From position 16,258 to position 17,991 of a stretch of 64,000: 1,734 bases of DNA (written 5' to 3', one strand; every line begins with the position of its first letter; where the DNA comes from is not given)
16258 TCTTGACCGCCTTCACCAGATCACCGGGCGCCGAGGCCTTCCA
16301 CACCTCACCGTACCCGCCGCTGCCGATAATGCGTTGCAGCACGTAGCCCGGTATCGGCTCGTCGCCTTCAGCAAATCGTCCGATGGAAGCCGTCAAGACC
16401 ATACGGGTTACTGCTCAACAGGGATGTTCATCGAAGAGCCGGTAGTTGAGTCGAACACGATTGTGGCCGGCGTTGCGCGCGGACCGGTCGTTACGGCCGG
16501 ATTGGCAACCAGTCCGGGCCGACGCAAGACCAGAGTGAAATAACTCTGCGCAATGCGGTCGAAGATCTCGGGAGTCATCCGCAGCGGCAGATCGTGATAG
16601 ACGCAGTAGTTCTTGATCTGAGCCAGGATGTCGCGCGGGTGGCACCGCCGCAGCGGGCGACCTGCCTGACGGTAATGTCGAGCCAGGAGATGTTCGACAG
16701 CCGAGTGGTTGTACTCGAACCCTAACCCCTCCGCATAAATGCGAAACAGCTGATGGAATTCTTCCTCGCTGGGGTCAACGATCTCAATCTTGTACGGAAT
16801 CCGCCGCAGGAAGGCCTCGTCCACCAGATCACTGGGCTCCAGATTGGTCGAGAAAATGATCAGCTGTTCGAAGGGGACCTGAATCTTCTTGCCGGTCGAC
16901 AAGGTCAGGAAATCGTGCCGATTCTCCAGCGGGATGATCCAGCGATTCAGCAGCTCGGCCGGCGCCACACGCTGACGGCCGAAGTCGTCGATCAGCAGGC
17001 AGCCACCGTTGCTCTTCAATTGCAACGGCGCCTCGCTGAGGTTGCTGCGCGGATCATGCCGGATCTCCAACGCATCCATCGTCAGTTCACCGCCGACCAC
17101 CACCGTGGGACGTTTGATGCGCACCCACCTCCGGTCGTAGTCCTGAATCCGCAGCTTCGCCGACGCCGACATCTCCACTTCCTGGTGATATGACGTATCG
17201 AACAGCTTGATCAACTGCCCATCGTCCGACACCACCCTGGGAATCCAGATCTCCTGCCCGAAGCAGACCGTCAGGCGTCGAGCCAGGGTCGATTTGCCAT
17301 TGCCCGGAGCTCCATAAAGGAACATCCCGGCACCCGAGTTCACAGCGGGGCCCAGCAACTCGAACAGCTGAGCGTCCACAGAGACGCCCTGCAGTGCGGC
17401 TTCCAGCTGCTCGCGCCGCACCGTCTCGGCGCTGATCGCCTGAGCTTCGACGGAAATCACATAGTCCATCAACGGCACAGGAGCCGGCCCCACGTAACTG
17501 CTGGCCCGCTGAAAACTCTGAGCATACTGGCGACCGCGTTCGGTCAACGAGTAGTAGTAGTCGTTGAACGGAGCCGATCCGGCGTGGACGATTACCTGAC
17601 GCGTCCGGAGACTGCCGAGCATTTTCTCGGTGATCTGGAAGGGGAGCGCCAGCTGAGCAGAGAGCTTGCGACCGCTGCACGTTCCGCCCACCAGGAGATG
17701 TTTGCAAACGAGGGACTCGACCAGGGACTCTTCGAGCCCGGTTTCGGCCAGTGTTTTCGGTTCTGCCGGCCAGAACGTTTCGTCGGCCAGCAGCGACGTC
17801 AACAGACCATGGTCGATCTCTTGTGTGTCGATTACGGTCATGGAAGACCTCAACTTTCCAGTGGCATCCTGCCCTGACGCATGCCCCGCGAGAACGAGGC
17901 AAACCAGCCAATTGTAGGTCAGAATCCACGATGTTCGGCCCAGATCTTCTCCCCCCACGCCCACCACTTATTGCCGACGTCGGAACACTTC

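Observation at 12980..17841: Operon of an AAA+ ATPase and a Ser/Thr kinase fused to a tubulin/FtsZ-like GTPase-signature domain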

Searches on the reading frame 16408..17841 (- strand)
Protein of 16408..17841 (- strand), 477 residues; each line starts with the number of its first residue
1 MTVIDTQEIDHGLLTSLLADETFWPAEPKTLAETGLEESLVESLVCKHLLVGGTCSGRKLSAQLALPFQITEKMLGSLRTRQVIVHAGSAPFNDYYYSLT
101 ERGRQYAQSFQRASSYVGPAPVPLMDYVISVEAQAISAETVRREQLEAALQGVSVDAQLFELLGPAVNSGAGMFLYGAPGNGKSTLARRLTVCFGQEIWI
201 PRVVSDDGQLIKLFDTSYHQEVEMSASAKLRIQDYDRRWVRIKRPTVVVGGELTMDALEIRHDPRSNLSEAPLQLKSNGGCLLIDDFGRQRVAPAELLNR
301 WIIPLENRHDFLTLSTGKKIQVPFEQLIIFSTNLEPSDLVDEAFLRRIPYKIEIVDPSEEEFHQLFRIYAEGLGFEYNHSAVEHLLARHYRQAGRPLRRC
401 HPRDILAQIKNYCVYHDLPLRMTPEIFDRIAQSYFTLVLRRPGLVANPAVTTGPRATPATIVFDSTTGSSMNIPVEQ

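Call 3: search_protein_families(library=pfam, proteins=[window:16408-17841:-], max_evalue=1)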
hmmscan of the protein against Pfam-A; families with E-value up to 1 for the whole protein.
window:16408-17841:- (477 aa): 15 families
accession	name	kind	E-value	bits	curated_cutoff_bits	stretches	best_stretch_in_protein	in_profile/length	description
PF13191.12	AAA_16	-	0.00041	21.3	32.6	1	157-298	10-152/167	AAA ATPase domain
PF07728.20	AAA_5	-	0.0014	19.1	22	1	173-199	2-29/139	AAA domain (dynein-related subfamily)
PF18751.7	Ploopntkinase3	-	0.011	15.7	27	1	173-197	6-30/187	P-loop Nucleotide Kinase3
PF13521.12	AAA_28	-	0.013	16.1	27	1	175-204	4-32/164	AAA domain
PF00910.28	RNA_helicase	-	0.033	15.1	21.5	1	174-198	2-26/105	RNA helicase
PF14947.12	HTH_45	-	0.048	14.1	25.5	1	59-113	24-72/77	Winged helix-turn-helix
PF20030.5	bpMoxR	-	0.05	13.1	27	1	157-195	18-56/205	MoxR domain in the MoxR-vWA-beta-propeller ternary systems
PF01078.27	Mg_chelatase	-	0.052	13.4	20.3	1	169-192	21-44/207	Magnesium chelatase, subunit ChlI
PF20720.3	nSTAND3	-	0.056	13.6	27.2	1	174-216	21-63/155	Novel STAND NTPase 3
PF00004.35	AAA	-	0.067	14.1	21.2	1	173-190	1-18/131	ATPase family associated with various cellular activities (AAA)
PF05729.18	NACHT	-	0.073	13.3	26.7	1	173-195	3-25/167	NACHT domain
PF13671.12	AAA_33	-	0.084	13.6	27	1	174-248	3-75/143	AAA domain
PF13401.12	AAA_22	-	0.18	12.5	27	1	173-191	8-26/130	AAA domain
PF13481.12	AAA_25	-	0.21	11.6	27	1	158-193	21-56/195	AAA domain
PF13476.12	AAA_23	-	0.29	12.2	27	1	175-244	24-92/201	AAA domain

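Call 4: search_protein_families(library=ncbifam, proteins=[window:16408-17841:-], max_evalue=1)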
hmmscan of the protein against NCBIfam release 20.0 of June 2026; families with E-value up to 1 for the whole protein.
window:16408-17841:- (477 aa): 15 families
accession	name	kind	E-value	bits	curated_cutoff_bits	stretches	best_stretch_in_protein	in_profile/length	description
NF042959.1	IteA_antiphage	equivalog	7.6e-07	28.6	510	2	323-384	223-280/367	anti-phage ATPase IteA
NF041006.2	cell_div_CdvC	equivalog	0.001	18.1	650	1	336-375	253-291/370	cell division protein CdvC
NF003069.1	PRK03992.1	subfamily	0.0021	17.3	500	1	156-189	153-184/379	proteasome-activating nucleotidase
TIGR01242.2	TIGR01242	subfamily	0.0058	15.7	500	1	157-190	137-168/362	proteasome-activating nucleotidase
NF047747.1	PrtsmActNtasePan2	equivalog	0.036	13.3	700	0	144-189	162-204/397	proteasome-activating nucleotidase Pan2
NF010054.0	PRK13531.1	equivalog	0.071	12.1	681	1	166-195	35-64/498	ATPase RavA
NF053610.1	Sso10a_fam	subfamily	0.086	12.9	60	1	60-106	23-63/64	Sso10a family chromatin protein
NF010335.0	PRK13764.1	equivalog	0.1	11.1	340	1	168-192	261-285/613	ATPase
TIGR02702.1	SufR_cyano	equivalog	0.12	12.1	178.8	1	47-127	8-90/208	iron-sulfur cluster biosynthesis transcriptional regulator SufR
TIGR03575.1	selen_PSTK_euk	equivalog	0.15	11.3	382.35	1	175-212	4-42/340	L-seryl-tRNA(Sec) kinase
NF006743.0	PRK09270.1-2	equivalog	0.16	11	227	1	175-197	33-55/217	nucleoside/nucleotide kinase family protein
NF007739.0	PRK10419.1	subfamily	0.17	11.4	354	1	136-190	4-58/268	nickel ABC transporter ATP-binding protein NikE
NF004040.0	PRK05537.1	equivalog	0.2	10.1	669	1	116-194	342-420/572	bifunctional sulfate adenylyltransferase/adenylylsulfate kinase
NF005992.0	PRK08116.1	subfamily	0.21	10.7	189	1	169-188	113-132/269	hypothetical protein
TIGR01613.1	primase_Cterm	subfamily_domain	0.27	10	108.7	1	173-197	79-103/304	phage/plasmid primase, P4 family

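Call 5: search_protein_families(library=padloc, proteins=[window:16408-17841:-], max_evalue=1)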
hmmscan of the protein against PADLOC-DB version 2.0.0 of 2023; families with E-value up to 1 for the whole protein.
window:16408-17841:- (477 aa): 4 families
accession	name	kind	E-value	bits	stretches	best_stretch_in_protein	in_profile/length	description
PDLC02196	IetA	-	6.4e-08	30.4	2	325-374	222-269/374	-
PDLC02195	IetA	-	3.9e-06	24.4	2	327-379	239-289/395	-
PDLC04232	IetA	-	2.9e-05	21.6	2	323-380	214-269/330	-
PDLC00915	TRIP13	-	0.0012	16.3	1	173-191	66-84/302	TRIP13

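Call 18: find_homologous_proteins(query=window:16411-17841:-, max_evalue=0.00001)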
Query window:16411-17841:- (477 aa): 8000 proteins with E <= 0.00001 among 8000 candidates; the best 120 are listed.
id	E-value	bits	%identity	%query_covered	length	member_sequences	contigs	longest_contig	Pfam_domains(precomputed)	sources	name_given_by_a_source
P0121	0.0e+0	1062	98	100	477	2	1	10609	-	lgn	-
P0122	7.5e-216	736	71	92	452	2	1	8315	-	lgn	-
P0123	1.3e-211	722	69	92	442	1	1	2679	-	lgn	-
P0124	3.1e-211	720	69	92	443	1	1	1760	-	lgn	-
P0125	1.9e-210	718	68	92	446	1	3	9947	-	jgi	-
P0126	2.5e-210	717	71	91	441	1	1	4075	-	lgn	-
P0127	3.5e-210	717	69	92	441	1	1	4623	-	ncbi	-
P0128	5.8e-210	716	68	92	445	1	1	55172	-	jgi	-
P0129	1.7e-209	715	69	93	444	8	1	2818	-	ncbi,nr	ncbi:MAG TPA: AAA family ATPase [Planctomycetaceae bacterium]|nr:AAA family ATPase [Planctomycetacea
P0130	6.4e-209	713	68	92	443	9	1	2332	-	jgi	jgi:predicted ATPase with chaperone activity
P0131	3.8e-208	710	68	92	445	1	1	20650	-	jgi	-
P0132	8.5e-208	709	68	92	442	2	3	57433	-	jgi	jgi:predicted ATPase with chaperone activity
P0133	2.4e-207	707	69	92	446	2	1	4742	-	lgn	-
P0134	3.8e-207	707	69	93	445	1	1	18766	-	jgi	-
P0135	4.0e-207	707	68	92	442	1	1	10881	-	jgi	-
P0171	1.7e-200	685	68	92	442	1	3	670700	-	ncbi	ncbi:MAG: AAA family ATPase [Pirellulales bacterium]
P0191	4.3e-198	677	65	91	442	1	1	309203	-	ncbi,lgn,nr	ncbi:MAG: AAA family ATPase [Pirellulales bacterium]|nr:AAA family ATPase [Pirellulales bacterium]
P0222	2.6e-196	671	66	90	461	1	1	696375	-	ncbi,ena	-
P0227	7.2e-196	670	64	92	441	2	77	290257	-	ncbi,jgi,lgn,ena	-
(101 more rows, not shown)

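Call 38: search_solved_structures(query=window:16411-17841:-, max_evalue=1, show_alignments=2)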
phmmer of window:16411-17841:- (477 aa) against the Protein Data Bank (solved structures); distinct sequences matched with E-value up to 1: 60.
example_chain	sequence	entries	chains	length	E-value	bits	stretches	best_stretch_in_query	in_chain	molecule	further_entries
5vc7_A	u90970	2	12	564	0.01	17.9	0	157-191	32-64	VCP-like ATPase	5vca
5vhj_C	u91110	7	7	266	0.012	17.8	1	156-190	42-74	26S proteasome regulatory subunit 8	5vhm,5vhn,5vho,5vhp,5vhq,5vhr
6p12_B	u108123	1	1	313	0.013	17.7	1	131-196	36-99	Drosophila melanogaster Spastin AAA domain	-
5g4g_A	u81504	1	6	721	0.017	17.2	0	156-191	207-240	VCP-LIKE ATPASE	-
5g4f_A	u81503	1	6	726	0.018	17.2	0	156-191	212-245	VCP-LIKE ATPASE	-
3b9p_A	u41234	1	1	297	0.019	17.1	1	131-193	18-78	CG5977-PA, isoform A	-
6nyv_B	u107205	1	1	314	0.022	16.9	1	131-193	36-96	Spastin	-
6p11_B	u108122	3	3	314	0.022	16.9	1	131-193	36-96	Drosophila melanogaster Spastin AAA domain | Spastin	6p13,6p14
8amz_J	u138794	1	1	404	0.023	16.8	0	157-190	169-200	AAA domain-containing protein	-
5m32_h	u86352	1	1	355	0.025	16.7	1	156-190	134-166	26S protease regulatory subunit 8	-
8amz_L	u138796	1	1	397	0.026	16.6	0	151-191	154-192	AAA domain-containing protein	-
9m4n_A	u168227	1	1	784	0.03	16.4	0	157-191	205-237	Cell division control protein 48 homolog A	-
5vft_C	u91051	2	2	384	0.03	16.4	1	156-190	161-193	26S proteasome regulatory subunit 8 | 26S protease regulatory subunit 8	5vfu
5vhf_C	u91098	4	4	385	0.03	16.4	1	156-190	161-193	26S proteasome regulatory subunit 8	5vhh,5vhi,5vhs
5vfs_C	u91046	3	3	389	0.031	16.4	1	156-190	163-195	26S proteasome regulatory subunit 8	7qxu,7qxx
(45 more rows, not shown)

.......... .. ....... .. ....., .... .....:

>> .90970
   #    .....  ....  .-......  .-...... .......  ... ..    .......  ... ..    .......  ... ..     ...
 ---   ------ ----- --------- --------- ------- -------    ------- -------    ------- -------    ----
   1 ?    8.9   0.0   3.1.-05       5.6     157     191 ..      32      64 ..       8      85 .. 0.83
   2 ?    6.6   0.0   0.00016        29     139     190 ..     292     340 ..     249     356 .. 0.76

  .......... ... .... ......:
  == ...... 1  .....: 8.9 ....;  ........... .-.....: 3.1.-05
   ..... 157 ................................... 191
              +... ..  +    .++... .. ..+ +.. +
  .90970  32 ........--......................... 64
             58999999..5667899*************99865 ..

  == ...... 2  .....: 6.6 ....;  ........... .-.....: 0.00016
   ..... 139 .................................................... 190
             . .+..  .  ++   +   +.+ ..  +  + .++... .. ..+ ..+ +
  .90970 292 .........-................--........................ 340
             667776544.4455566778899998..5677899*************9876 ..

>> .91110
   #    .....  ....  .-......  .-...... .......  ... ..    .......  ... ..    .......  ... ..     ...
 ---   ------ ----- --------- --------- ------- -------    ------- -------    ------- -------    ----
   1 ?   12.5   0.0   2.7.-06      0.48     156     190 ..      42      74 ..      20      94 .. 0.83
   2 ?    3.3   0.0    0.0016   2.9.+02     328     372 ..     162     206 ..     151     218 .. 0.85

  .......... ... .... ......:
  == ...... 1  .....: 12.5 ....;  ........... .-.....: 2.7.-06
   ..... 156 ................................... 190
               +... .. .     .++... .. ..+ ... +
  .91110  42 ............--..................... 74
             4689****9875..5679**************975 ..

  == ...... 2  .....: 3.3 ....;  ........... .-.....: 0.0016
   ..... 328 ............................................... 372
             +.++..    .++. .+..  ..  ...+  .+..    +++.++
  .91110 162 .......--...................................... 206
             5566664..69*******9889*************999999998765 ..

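Call 49: search_protein_representatives(protein=window:16411-17841:-)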
Query: 477 residues. Proteins with E-value up to 0.001 (for the whole library): 3516; up to 1e-10: 2207; up to 1e-30: 809. The best 150 are listed.
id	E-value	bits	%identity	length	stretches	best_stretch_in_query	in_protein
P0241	6.3e-189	645.1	63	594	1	11-442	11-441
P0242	4.6e-148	510.3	53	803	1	22-437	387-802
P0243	6.4e-144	496.7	52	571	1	9-437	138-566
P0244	8.6e-135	466.6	51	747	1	19-437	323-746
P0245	1.3e-132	459.5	47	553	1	19-437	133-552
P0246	2.5e-132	458.5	49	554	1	20-437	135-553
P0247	2.9e-128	445.1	49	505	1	22-437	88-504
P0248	5.7e-125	434.2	50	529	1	21-437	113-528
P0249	9.5e-124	430.2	48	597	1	22-437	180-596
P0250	7.5e-121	420.7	45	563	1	21-437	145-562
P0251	1.8e-120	419.4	48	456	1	21-438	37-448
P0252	1.6e-117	409.6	47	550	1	20-438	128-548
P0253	1.8e-116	406.2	45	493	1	8-436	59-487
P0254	7.2e-115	400.9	60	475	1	12-346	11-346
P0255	1.1e-114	400.3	44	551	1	20-436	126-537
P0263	6.7e-104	364.8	41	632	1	19-438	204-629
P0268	2.2e-102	359.7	41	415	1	23-436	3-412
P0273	1.8e-100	353.5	43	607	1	22-437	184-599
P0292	2.0e-93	330.2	39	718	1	21-437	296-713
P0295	1.6e-92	327.2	38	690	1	23-437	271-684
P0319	1.4e-87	311.0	43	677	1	23-416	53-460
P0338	3.0e-84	300.0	42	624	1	23-428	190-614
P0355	5.2e-81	289.3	37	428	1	25-430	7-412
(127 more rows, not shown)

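Call 51: search_solved_structures(query=A2, max_evalue=0.1, show_alignments=2)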
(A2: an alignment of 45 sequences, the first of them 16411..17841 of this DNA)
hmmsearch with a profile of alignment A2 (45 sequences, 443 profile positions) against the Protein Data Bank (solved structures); distinct sequences matched with E-value up to 0.1: 447 (the best 60 are shown).
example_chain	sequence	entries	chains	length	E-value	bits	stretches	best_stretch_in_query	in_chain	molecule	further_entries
5jcs_s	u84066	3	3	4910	5.1e-15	58.2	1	155-198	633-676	Midasin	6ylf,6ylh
6i27_A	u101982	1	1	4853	6.3e-15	57.9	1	155-198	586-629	Midasin,Midasin,Midasin,Midasin,Midasin,Midasin,Midasin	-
6i26_A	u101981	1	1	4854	6.3e-15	57.9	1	155-198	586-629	Midasin,Midasin,Midasin,Midasin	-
6hyp_A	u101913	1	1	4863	6.3e-15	57.9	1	155-198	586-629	Midasin,Midasin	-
9cru_A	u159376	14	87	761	1.2e-12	50.5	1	144-194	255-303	Vesicular-fusion protein SEC18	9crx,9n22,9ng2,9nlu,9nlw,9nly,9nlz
3b9p_A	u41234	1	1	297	3.6e-12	48.9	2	143-192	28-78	CG5977-PA, isoform A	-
6p12_B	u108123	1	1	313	4.1e-12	48.6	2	143-192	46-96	Drosophila melanogaster Spastin AAA domain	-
6nyv_B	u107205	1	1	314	4.2e-12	48.6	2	143-192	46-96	Spastin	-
6p11_B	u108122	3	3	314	4.3e-12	48.6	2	143-192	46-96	Drosophila melanogaster Spastin AAA domain | Spastin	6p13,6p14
6p07_A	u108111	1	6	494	1.5e-11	46.8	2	143-192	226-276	Spastin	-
5vc7_A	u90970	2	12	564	4.9e-11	45.1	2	156-190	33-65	VCP-like ATPase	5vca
6nyw_B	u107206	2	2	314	7.2e-11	44.6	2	143-192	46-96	Spastin | Drosophila melanogaster Spastin AAA domain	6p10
6or5_A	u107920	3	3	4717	1.1e-10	43.9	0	157-198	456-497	Midasin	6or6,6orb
7wub_C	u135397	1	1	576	1.4e-10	43.6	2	165-190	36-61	Transitional endoplasmic reticulum ATPase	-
7wub_D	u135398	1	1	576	1.4e-10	43.6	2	165-190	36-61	Transitional endoplasmic reticulum ATPase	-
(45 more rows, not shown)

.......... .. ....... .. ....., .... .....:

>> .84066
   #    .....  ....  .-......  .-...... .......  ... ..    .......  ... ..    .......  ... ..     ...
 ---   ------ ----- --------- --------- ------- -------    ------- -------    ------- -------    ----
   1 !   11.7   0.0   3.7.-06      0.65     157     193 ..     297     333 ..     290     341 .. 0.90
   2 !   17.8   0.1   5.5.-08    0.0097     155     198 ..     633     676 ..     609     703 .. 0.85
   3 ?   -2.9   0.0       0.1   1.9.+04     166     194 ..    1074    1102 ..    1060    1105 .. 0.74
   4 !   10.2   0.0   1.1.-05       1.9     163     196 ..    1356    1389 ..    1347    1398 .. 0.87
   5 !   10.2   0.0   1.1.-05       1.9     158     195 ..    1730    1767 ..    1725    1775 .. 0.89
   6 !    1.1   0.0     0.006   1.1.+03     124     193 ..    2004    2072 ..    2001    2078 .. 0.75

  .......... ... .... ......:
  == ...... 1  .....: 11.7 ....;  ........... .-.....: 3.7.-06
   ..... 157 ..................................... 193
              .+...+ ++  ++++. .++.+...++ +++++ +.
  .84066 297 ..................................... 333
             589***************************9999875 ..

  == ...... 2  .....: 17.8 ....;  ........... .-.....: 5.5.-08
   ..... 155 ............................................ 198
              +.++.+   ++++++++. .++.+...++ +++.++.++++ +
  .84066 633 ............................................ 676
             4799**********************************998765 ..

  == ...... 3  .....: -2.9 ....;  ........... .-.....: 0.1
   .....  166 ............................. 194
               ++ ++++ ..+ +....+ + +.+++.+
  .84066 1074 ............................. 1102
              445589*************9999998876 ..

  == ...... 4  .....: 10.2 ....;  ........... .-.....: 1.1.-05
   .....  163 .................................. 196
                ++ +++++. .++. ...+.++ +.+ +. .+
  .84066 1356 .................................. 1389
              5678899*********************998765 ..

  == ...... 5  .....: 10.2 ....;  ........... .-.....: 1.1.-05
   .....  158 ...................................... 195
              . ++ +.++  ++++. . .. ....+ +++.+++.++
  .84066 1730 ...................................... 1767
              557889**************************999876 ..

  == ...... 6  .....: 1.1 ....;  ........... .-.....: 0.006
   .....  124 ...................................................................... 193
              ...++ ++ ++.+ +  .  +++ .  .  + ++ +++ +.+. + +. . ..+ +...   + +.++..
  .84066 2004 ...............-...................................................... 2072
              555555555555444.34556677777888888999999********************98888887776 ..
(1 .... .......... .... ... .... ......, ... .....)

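Call 52: search_protein_families(library=pfam, alignment_id=A2, max_evalue=0.01)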
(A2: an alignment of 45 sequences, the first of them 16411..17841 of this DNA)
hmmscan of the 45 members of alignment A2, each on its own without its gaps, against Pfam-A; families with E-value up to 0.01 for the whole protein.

A. member 1, window:16411-17841:- (477 aa): 2 families
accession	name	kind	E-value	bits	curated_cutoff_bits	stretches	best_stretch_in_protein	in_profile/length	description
PF13191.12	AAA_16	-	0.00041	21.3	32.6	1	157-298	10-152/167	AAA ATPase domain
PF07728.20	AAA_5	-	0.0014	19.1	22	0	173-199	2-29/139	AAA domain (dynein-related subfamily)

B. families by the number of members that match (of 45 scanned): 28 families (the first 25 are shown)
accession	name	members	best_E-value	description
PF13191.12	AAA_16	38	3.5e-08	AAA ATPase domain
PF00004.35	AAA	23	1.6e-06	ATPase family associated with various cellular activities (AAA)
PF07728.20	AAA_5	21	2.8e-06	AAA domain (dynein-related subfamily)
PF01078.27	Mg_chelatase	20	1.3e-05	Magnesium chelatase, subunit ChlI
PF20030.5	bpMoxR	15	3.1e-05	MoxR domain in the MoxR-vWA-beta-propeller ternary systems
PF13401.12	AAA_22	12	3.3e-05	AAA domain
PF00158.32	Sigma54_activat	11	0.00042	Sigma-54 interaction domain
PF00910.28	RNA_helicase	8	0.00017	RNA helicase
PF20720.3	nSTAND3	8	0.0025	Novel STAND NTPase 3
PF13481.12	AAA_25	4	6.6e-05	AAA domain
PF05729.18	NACHT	3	7.4e-05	NACHT domain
PF13238.12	AAA_18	3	0.0001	AAA domain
PF12775.13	AAA_7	2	0.0025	P-loop containing dynein motor region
PF05673.19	DUF815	2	0.0026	Protein of unknown function (DUF815)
PF05970.20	PIF1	2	0.0038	PIF1-like helicase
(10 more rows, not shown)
